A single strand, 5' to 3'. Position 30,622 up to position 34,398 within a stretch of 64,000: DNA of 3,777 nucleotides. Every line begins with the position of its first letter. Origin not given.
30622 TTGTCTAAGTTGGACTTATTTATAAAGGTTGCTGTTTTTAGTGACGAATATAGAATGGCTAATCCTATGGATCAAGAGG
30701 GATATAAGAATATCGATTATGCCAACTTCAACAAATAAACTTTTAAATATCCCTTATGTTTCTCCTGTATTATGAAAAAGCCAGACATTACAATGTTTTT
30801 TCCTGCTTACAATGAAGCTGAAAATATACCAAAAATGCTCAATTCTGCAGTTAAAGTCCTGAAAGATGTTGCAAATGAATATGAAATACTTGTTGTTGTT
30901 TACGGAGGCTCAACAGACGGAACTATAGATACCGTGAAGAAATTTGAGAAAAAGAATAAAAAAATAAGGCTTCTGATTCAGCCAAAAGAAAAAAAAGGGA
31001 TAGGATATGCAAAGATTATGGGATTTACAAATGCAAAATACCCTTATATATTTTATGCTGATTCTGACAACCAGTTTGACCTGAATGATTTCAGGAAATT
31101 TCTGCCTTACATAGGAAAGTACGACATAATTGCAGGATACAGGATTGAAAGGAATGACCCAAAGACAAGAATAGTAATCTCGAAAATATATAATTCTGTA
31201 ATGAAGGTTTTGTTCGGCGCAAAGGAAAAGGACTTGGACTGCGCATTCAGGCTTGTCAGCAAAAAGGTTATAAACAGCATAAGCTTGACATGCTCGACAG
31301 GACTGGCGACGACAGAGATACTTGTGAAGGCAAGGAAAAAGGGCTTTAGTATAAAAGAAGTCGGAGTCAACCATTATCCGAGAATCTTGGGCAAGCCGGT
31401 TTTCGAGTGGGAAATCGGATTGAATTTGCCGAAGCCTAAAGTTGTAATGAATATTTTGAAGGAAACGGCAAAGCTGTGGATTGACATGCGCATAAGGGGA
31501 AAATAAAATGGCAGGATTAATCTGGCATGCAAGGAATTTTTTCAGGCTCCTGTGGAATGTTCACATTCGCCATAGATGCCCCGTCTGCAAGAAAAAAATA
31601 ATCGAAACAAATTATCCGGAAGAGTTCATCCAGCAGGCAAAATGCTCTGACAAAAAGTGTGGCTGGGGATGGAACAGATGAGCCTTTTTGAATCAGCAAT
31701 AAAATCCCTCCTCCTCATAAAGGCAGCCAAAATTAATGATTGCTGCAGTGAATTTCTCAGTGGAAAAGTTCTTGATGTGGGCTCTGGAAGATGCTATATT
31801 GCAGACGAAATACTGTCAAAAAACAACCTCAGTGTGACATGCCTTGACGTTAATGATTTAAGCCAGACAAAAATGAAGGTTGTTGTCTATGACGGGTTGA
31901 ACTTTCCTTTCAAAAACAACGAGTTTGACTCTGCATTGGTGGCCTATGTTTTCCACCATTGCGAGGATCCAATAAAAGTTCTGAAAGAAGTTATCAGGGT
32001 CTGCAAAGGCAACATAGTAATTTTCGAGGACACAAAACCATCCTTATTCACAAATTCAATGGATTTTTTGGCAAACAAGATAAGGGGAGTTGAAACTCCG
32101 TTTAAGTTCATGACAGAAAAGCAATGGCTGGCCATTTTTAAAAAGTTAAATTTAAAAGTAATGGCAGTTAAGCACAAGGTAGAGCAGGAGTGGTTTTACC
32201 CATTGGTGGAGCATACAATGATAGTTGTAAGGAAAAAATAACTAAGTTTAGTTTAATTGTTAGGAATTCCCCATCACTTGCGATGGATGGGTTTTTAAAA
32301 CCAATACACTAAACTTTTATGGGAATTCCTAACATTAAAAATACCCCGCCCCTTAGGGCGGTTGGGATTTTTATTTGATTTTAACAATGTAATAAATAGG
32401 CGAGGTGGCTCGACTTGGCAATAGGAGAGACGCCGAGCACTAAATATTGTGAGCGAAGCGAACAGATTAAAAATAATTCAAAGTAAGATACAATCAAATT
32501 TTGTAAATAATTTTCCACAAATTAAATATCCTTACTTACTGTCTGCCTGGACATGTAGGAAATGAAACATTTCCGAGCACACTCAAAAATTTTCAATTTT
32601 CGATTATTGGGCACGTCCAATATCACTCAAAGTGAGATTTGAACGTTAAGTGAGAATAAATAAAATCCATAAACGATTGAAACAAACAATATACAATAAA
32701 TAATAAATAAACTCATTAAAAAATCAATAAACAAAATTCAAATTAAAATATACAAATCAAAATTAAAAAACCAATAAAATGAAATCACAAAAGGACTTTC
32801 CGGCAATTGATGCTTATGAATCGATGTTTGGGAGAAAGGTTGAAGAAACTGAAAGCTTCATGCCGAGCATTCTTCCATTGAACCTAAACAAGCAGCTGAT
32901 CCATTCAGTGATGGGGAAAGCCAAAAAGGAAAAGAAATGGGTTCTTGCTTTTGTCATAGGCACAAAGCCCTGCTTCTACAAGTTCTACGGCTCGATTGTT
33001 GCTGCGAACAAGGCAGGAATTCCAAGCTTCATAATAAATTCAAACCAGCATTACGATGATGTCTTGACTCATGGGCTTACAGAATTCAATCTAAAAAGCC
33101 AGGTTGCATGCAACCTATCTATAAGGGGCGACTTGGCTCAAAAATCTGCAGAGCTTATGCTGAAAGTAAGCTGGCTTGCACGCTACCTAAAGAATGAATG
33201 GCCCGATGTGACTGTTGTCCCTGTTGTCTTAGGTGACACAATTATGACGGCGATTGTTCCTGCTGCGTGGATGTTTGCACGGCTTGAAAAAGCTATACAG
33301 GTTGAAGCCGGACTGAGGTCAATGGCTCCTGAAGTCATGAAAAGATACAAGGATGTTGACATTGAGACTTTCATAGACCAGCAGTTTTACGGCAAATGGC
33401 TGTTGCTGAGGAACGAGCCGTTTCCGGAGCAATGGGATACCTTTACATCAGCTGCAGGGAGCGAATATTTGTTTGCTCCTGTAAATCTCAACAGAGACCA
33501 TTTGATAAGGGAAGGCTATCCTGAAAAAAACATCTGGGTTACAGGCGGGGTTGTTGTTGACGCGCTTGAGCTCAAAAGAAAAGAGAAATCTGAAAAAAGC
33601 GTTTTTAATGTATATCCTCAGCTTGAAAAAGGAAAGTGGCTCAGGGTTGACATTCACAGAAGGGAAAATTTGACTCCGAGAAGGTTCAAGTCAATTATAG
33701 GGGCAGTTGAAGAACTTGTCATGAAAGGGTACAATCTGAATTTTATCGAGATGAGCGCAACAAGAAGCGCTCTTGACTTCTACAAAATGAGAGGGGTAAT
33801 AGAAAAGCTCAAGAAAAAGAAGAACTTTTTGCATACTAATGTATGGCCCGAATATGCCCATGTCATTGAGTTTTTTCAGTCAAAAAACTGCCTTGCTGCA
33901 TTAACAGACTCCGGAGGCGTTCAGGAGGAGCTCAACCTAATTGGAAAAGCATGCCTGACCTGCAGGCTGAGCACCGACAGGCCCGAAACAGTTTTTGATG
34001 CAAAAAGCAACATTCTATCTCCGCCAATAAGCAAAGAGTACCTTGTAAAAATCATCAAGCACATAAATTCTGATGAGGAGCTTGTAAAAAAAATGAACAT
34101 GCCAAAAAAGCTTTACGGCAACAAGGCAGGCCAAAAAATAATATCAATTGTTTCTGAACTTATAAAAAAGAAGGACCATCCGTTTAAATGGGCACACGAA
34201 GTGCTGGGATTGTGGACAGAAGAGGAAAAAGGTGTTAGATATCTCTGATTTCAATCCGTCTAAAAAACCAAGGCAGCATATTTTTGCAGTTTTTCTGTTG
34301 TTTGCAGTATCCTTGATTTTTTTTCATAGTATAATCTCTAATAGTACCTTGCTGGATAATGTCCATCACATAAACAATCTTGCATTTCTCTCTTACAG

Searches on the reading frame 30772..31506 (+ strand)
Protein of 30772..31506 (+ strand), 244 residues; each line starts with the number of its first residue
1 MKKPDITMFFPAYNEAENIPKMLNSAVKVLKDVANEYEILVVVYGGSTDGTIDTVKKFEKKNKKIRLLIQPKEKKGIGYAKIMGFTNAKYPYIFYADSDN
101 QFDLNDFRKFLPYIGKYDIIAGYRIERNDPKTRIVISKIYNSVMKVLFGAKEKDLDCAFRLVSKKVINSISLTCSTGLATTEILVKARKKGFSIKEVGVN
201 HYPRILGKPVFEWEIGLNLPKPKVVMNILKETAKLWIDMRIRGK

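Call 8: search_protein_families(library=pfam, proteins=[window:30772-31506:+])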
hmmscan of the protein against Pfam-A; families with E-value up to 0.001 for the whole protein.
window:30772-31506:+ (244 aa): 4 families
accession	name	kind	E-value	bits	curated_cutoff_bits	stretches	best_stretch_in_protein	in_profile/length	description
PF00535.33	Glycos_transf_2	-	5.2e-20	72.5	23.3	1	10-168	4-165/168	Glycosyl transferase family 2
PF10111.15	Glyco_tranf_2_2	-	2.3e-05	24.4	27.3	1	35-114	28-106/276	Glycosyltransferase like family 2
PF13641.12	Glyco_tranf_2_3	-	0.00041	20.9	27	1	4-121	1-120/230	Glycosyltransferase like family 2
PF01216.23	Calsequestrin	-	0.00095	18.8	27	0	10-86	30-103/386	Calsequestrin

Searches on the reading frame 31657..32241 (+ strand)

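Call 8: search_protein_families(library=pfam, proteins=[window:31657-32241:+])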
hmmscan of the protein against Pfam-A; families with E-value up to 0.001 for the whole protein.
window:31657-32241:+ (194 aa): 6 families
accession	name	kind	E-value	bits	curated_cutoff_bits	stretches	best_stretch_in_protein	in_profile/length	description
PF08241.18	Methyltransf_11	-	2.1e-11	44.7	21.2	1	39-118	1-89/95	Methyltransferase domain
PF13649.12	Methyltransf_25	-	5e-09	37.2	27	1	38-117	1-94/97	Methyltransferase domain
PF13489.12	Methyltransf_23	-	6.6e-09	36.1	27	1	33-169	21-162/164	Methyltransferase domain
PF01209.24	Ubie_methyltran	-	1.6e-06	28.1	20.1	1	53-135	80-164/233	ubiE/COQ5 methyltransferase family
PF08242.18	Methyltransf_12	-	7.9e-06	27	30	1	39-117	1-93/98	Methyltransferase domain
PF13847.12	Methyltransf_31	-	2e-05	24.8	27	1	72-133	55-124/145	Methyltransferase domain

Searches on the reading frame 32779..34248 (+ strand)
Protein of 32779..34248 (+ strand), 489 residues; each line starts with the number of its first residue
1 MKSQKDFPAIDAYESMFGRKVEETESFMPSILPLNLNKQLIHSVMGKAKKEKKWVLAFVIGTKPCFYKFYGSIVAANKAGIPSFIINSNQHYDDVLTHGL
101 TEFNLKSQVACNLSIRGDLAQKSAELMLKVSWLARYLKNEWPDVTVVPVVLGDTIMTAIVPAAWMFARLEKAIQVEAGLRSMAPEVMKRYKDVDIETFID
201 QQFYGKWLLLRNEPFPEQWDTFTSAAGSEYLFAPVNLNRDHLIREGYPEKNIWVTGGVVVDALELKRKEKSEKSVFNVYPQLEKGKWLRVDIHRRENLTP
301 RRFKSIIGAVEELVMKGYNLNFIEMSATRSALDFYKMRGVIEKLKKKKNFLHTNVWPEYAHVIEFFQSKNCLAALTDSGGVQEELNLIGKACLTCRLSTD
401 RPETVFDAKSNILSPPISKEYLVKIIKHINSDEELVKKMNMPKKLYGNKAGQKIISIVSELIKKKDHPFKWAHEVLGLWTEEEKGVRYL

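Call 8: search_protein_families(library=pfam, proteins=[window:32779-34248:+])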
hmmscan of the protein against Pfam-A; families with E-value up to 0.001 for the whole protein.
window:32779-34248:+ (489 aa): 1 family
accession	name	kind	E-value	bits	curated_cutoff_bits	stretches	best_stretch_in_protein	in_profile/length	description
PF02350.25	Epimerase_2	-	4.7e-38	131.4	30.6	2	213-458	108-346/347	UDP-N-acetylglucosamine 2-epimerase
